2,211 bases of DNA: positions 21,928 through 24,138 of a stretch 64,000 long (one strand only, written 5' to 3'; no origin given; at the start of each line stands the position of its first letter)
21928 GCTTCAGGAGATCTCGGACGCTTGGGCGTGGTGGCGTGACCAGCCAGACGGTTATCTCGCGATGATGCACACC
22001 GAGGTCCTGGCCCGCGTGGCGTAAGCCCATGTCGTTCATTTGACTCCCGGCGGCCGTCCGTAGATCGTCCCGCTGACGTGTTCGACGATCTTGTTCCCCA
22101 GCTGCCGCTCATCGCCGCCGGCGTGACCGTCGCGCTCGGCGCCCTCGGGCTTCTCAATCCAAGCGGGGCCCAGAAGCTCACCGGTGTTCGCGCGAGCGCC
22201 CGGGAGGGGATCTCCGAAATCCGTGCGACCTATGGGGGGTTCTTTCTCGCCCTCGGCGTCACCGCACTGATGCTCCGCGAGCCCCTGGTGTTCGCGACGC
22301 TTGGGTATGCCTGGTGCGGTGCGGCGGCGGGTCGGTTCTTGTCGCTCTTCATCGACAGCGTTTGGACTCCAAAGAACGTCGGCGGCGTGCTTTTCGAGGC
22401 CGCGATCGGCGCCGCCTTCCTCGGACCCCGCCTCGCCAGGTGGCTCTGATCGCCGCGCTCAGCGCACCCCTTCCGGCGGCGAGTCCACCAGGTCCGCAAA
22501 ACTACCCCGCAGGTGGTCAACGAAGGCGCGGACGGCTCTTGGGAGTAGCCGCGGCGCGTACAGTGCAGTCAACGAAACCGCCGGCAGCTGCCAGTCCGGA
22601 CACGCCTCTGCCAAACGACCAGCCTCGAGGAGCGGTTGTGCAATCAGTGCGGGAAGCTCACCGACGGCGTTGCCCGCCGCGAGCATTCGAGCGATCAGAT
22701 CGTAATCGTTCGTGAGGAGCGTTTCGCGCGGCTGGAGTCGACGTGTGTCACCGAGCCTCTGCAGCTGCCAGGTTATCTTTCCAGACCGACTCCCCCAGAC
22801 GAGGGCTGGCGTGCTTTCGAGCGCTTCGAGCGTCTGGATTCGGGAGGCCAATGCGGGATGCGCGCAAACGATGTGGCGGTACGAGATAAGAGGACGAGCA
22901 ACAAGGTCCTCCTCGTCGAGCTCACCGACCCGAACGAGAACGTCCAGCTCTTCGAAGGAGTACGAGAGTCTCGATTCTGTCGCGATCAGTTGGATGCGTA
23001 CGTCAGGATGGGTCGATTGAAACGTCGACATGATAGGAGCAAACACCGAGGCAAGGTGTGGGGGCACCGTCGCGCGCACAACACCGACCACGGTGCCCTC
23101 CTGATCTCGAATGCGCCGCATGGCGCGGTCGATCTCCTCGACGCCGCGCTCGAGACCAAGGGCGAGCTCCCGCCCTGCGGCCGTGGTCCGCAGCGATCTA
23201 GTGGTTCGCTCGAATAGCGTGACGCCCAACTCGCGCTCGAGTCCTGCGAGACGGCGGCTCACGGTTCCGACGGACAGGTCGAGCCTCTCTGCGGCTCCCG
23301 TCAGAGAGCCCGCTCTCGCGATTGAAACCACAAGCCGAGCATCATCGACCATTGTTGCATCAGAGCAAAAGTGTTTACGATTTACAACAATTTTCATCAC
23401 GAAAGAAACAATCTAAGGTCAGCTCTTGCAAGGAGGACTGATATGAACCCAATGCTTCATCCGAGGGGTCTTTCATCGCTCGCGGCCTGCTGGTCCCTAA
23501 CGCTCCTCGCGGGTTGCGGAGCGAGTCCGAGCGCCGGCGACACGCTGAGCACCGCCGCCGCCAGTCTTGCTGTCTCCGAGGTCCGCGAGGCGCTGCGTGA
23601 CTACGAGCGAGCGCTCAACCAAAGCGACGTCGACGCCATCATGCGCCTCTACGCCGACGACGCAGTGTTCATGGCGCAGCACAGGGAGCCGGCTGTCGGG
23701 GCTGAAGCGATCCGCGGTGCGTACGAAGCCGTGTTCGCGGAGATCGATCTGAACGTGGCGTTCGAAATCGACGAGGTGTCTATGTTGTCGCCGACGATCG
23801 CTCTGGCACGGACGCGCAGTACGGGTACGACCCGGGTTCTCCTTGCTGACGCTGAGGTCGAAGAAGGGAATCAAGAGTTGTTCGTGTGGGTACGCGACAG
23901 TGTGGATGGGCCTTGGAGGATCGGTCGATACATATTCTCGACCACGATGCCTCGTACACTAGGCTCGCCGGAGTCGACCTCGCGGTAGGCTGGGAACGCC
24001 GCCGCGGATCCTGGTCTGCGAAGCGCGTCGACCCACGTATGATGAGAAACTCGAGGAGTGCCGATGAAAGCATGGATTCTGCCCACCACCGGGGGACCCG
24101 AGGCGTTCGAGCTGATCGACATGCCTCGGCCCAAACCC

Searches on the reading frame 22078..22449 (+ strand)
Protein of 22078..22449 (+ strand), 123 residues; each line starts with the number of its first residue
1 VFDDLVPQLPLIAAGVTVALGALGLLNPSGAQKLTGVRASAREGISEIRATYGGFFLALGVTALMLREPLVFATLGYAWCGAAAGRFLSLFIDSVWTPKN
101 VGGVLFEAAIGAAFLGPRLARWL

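Call 28: search_protein_families(library=pfam, proteins=[window:22078-22449:+])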
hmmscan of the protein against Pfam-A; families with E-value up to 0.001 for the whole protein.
window:22078-22449:+ (123 aa): 1 family
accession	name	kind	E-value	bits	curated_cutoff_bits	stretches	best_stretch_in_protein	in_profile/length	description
PF14248.12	DUF4345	-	2.1e-08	34.6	26.5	1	12-115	8-116/119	Domain of unknown function (DUF4345)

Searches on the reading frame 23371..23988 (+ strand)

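Call 79: search_protein_families(library=pfam, proteins=[window:23371-23988:+], max_evalue=0.01)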
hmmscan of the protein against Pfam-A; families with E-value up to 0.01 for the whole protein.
window:23371-23988:+ (205 aa): 7 families
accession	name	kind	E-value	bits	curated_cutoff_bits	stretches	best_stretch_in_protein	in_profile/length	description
PF14534.12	DUF4440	-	5.4e-12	46.6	25.2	1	71-184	1-107/107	Domain of unknown function (DUF4440)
PF12680.13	SnoaL_2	-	2.1e-09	38.3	27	1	76-157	2-77/102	SnoaL-like domain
PF13474.12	SnoaL_3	-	3.4e-07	31.1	22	1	71-192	1-119/121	SnoaL-like domain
PF13577.12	SnoaL_4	-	8.8e-07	29.4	24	1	66-186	4-124/126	SnoaL-like domain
PF07366.18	SnoaL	-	3.6e-06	27.3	28.4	1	73-153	2-80/126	SnoaL-like polyketide cyclase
PF02136.26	NTF2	-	7.2e-05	23.7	21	1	71-138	2-66/116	Nuclear transport factor 2 (NTF2) domain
PF11533.15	AtzH-like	-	0.0022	18.2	27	1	68-128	9-69/126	AtzH-like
